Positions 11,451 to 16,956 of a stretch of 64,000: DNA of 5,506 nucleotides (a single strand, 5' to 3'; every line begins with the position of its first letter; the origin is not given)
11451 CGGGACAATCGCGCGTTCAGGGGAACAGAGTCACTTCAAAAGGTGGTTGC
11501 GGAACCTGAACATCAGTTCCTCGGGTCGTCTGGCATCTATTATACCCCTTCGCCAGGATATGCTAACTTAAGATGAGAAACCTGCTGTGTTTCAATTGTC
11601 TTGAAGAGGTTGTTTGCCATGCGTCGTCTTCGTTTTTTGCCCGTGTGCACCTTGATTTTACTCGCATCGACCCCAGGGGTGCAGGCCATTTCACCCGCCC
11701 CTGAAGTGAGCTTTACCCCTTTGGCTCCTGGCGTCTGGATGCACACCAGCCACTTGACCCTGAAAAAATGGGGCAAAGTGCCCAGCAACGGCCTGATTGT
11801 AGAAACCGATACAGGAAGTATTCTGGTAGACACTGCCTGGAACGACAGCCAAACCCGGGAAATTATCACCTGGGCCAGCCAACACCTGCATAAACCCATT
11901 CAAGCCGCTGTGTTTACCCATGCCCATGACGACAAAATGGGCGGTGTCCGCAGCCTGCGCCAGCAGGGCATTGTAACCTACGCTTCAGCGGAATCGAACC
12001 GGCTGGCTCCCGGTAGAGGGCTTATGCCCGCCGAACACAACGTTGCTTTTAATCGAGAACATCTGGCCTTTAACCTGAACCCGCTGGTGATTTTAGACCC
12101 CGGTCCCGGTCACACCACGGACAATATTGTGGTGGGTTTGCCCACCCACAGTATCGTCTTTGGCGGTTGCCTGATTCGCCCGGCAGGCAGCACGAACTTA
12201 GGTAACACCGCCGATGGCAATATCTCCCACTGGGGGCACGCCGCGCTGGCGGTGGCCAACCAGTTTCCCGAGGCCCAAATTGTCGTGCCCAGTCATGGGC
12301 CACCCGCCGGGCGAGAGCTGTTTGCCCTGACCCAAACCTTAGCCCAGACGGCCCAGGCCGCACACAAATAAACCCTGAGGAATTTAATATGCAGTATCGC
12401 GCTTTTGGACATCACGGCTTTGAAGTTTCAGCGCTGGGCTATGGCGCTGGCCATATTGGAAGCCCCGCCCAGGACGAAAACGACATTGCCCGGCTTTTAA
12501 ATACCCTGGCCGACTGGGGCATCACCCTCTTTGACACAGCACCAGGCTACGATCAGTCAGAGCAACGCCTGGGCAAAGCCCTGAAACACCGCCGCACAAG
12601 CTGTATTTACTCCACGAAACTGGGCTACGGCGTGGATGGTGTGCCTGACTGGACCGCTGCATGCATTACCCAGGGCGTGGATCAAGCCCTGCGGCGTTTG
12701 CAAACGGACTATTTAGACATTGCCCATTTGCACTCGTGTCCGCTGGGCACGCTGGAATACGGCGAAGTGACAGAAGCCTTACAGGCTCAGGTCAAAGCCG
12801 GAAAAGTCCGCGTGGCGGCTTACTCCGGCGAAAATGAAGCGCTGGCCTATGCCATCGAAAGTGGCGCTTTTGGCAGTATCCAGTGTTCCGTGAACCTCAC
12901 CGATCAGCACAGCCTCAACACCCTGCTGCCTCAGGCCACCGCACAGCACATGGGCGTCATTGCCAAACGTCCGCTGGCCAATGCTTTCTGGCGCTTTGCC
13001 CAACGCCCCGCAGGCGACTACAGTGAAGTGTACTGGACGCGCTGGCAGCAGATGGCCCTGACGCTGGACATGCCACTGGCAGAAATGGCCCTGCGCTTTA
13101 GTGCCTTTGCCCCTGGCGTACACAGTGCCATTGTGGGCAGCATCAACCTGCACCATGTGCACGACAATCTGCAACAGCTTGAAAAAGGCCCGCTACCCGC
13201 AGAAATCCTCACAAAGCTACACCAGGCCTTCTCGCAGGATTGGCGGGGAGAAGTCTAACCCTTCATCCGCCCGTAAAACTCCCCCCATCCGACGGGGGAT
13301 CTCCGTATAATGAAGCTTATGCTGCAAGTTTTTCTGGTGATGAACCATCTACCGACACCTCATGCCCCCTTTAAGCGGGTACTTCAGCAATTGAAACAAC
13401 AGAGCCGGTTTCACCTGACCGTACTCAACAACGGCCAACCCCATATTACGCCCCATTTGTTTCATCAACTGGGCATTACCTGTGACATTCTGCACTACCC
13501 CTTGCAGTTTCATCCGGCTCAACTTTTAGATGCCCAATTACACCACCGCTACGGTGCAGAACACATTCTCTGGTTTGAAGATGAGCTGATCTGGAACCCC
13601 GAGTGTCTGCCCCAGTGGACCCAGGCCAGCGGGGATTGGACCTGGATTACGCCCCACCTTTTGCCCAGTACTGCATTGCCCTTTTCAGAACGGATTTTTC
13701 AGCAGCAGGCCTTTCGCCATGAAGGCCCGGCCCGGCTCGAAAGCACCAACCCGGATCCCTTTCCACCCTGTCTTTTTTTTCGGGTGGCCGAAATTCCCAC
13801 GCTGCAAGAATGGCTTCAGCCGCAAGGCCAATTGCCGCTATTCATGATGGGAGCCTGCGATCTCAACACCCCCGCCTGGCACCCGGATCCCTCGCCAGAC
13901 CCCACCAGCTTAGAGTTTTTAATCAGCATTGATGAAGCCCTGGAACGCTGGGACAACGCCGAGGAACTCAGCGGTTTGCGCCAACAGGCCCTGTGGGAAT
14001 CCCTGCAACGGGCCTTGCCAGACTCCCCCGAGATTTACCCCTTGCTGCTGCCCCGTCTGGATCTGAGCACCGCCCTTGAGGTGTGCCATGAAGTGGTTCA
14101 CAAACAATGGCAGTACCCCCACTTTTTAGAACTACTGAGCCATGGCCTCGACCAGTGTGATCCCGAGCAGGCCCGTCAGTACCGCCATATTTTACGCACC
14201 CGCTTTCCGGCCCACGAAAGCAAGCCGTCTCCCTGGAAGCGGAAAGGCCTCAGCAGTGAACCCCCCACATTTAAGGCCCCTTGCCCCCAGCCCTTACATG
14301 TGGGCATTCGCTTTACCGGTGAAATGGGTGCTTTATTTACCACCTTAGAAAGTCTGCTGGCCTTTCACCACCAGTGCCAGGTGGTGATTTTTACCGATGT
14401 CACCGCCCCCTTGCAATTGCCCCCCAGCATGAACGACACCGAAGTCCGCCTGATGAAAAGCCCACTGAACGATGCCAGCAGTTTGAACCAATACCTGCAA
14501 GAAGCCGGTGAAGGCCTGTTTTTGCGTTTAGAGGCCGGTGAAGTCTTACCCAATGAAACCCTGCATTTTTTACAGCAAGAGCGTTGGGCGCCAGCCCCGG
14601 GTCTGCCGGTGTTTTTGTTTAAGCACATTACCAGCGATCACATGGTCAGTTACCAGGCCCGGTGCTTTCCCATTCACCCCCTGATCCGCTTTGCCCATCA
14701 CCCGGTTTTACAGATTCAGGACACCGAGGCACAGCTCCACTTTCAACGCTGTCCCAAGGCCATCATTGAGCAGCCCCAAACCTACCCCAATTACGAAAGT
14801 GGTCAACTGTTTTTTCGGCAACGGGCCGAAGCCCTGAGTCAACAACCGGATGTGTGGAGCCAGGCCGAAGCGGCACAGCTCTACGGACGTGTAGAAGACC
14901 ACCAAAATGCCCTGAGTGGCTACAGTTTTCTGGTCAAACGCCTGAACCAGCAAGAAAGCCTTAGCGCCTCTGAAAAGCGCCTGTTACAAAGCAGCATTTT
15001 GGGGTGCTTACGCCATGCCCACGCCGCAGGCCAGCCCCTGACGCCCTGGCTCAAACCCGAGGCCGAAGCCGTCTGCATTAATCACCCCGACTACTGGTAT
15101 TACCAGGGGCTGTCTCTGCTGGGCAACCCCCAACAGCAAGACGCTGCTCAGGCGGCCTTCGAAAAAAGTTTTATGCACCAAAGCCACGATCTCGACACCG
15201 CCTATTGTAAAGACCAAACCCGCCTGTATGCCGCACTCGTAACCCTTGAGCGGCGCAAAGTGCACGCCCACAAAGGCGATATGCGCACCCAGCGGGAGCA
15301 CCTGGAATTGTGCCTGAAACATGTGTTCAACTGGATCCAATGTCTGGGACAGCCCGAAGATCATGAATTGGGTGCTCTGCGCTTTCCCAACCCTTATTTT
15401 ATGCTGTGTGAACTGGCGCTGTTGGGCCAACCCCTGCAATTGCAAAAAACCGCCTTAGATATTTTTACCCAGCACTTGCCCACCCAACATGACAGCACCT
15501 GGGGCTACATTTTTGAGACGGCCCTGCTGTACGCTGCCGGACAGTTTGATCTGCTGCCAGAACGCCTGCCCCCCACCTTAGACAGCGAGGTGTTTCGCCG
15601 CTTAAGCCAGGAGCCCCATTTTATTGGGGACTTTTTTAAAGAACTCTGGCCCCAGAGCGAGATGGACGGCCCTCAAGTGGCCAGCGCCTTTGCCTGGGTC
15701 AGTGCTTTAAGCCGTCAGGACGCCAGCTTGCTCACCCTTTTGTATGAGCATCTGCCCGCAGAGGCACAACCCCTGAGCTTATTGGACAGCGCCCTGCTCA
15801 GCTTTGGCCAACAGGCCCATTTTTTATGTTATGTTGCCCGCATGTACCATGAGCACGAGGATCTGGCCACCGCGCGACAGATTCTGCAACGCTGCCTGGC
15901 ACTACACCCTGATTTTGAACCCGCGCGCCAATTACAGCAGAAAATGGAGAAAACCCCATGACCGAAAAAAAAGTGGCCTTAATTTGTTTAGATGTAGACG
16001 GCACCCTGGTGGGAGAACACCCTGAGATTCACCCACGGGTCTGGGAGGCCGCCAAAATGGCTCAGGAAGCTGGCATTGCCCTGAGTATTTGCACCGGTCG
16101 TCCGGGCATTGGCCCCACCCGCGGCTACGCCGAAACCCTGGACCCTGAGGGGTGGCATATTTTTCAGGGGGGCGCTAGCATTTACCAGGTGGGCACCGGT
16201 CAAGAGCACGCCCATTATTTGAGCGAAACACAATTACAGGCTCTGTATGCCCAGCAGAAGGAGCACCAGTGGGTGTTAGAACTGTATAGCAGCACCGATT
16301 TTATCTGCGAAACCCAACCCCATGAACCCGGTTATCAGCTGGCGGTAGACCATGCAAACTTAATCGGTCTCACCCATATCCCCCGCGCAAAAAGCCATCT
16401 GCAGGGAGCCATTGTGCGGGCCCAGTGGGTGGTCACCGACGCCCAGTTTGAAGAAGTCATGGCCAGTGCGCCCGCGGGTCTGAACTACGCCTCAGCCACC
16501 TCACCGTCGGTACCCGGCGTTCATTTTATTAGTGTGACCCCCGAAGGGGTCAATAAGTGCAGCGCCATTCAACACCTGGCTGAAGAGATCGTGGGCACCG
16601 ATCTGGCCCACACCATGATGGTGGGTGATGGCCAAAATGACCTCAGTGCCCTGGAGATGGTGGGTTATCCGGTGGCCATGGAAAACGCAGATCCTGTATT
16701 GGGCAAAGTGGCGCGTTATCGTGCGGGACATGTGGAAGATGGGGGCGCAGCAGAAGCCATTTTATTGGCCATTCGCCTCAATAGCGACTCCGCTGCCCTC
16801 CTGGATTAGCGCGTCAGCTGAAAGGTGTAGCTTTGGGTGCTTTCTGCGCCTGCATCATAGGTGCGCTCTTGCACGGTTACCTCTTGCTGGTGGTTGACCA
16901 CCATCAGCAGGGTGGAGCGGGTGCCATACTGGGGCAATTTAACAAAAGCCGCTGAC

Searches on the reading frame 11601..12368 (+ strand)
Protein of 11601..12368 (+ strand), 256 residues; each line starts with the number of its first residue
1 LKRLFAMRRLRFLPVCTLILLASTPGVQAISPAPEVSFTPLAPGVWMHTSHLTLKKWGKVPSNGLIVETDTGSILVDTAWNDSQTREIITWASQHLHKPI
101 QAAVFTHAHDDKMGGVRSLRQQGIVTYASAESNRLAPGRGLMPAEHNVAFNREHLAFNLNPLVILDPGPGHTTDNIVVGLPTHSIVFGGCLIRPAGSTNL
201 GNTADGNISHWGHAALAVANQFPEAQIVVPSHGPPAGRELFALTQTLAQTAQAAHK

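Call 12: search_protein_families(library=pfam, proteins=[window:11601-12368:+])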
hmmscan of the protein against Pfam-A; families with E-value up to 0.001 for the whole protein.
window:11601-12368:+ (256 aa): 2 families
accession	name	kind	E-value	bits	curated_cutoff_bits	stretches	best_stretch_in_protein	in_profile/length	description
PF00753.33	Lactamase_B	-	1.1e-12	48.8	22.7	1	58-213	2-177/196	Metallo-beta-lactamase superfamily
PF12706.13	Lactamase_B_2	-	0.00026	21.1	27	1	74-133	3-67/200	Beta-lactamase superfamily domain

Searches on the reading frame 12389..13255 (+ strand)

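Call 12: search_protein_families(library=pfam, proteins=[window:12389-13255:+])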
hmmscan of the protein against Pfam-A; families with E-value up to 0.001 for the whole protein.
window:12389-13255:+ (289 aa): 1 family
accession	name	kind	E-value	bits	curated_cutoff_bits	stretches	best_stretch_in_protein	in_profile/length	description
PF00248.27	Aldo_ket_red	-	2.1e-32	112.8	24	1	16-277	2-286/291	Aldo/keto reductase family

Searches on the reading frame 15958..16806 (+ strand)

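Call 12: search_protein_families(library=pfam, proteins=[window:15958-16806:+])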
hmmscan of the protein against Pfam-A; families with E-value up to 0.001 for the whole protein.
window:15958-16806:+ (283 aa): 4 families
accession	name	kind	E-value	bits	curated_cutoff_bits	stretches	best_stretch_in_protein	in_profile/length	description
PF08282.18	Hydrolase_3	-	2.1e-33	116.6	20.9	1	9-268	1-255/255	haloacid dehalogenase-like hydrolase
PF05116.19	S6PP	-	1.9e-07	31.4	20.3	1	157-248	122-213/247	Sucrose-6F-phosphate phosphohydrolase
PF00702.32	Hydrolase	-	6.8e-07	30.3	26.4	1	7-236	2-191/191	haloacid dehalogenase-like hydrolase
PF12710.13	HAD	-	0.00042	21.2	27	0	197-233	152-189/189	haloacid dehalogenase-like hydrolase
